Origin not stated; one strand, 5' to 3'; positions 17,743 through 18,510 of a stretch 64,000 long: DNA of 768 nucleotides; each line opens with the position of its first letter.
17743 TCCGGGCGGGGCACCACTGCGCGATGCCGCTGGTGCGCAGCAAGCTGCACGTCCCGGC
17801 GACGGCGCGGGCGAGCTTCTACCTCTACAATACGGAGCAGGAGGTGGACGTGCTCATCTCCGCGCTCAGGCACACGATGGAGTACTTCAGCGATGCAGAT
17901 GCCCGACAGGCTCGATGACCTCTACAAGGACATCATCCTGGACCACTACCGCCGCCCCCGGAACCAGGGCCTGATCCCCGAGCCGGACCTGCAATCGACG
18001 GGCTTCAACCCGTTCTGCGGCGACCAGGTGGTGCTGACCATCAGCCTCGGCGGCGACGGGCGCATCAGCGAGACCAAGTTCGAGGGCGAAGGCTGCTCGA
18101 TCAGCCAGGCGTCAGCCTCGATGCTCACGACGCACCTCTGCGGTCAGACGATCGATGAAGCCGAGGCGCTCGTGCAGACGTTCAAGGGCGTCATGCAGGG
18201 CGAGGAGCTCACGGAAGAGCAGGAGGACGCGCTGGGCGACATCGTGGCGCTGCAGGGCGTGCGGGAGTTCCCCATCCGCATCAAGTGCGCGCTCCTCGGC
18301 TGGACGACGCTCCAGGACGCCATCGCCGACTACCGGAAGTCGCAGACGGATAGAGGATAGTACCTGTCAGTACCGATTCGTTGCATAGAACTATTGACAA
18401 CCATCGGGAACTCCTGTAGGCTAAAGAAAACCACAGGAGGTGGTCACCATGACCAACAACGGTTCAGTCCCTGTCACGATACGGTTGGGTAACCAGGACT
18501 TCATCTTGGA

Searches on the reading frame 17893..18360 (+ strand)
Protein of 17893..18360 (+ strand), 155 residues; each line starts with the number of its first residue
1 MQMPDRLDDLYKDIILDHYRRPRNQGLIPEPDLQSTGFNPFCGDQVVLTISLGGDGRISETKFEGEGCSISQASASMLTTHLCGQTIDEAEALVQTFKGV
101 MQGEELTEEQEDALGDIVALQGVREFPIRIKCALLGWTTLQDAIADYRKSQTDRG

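Call 4: search_protein_families(library=pfam, proteins=[window:17893-18360:+], max_evalue=1)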
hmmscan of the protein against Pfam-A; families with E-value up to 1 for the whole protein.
window:17893-18360:+ (155 aa): 1 family
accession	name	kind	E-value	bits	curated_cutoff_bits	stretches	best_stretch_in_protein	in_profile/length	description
PF01592.21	NifU_N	-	1e-27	97.2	22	1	11-132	2-126/127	NifU-like N terminal domain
